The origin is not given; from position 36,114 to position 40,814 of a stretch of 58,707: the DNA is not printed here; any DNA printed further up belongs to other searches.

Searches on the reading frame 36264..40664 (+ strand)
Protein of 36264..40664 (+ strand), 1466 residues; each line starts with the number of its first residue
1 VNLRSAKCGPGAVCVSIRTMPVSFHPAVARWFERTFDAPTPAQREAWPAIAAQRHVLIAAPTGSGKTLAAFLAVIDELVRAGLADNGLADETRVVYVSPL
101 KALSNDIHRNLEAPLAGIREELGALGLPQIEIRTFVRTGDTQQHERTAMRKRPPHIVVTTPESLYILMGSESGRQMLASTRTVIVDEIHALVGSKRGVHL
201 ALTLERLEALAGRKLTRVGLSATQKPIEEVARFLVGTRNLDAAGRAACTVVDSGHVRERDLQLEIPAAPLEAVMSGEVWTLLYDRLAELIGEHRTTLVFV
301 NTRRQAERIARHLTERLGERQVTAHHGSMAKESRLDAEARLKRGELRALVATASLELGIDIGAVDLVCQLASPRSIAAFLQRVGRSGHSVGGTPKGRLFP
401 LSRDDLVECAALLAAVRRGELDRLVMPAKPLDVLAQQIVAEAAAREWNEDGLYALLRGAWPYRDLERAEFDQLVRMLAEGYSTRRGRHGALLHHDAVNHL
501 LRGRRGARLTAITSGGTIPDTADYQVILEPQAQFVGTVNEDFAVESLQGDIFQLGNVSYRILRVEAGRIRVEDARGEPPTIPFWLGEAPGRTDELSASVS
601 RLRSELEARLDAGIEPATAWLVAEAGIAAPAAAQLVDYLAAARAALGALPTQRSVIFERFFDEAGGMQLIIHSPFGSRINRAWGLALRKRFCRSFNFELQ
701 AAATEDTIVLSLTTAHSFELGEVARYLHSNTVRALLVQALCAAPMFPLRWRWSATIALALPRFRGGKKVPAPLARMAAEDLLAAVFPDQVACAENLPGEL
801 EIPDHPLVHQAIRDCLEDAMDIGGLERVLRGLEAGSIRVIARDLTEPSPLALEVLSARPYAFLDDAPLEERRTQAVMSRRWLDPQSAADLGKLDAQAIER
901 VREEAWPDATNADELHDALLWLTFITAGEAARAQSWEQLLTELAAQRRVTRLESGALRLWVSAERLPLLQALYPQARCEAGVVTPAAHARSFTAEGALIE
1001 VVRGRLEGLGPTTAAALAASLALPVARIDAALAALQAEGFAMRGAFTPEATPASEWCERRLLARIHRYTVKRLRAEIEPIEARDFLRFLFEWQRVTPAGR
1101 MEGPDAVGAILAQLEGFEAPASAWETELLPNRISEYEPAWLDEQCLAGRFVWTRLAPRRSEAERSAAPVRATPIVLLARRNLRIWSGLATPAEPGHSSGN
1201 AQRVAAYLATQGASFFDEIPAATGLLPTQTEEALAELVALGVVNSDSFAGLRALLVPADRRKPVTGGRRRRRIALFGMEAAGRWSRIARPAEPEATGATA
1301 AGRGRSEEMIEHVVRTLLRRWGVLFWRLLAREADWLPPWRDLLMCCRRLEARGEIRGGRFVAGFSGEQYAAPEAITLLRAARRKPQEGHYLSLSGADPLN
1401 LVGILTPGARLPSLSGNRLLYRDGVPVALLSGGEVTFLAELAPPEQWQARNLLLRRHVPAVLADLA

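Call 70: search_protein_families(library=pfam, proteins=[window:36264-40664:+], max_evalue=0.00001)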
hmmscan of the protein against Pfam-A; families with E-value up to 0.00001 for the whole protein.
window:36264-40664:+ (1466 aa): 8 families
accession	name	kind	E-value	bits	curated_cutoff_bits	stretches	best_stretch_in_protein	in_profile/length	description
PF08494.16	DEAD_assoc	-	1.4e-48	165.8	23.5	1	649-851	1-191/191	DEAD/H associated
PF00270.35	DEAD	-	1.7e-33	116.1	26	1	40-228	1-165/167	DEAD/DEAH box helicase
PF19306.5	WH_Lhr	-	2.9e-33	115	27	1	415-579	2-166/168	Large helicase-related protein, winged helix domain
PF23234.1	WH4_Lhr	-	7.2e-25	86.9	27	1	1306-1388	4-85/87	Large helicase-related protein, winged-helix domain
PF00271.37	Helicase_C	-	1.9e-19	70.4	23.5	1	284-387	4-107/110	Helicase conserved C-terminal domain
PF23235.1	WH3_Lhr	-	5.6e-12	46.3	27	1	1086-1153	7-73/95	Large helicase-related protein, winged-helix domain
PF04851.21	ResIII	-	2.3e-09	37.8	22.5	1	40-224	5-162/164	Type III restriction enzyme, res subunit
PF22590.2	Cas3-like_C_2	-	3.8e-07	30.8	27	1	294-385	3-100/106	CRISPR-associated nuclease/helicase Cas3, C-terminal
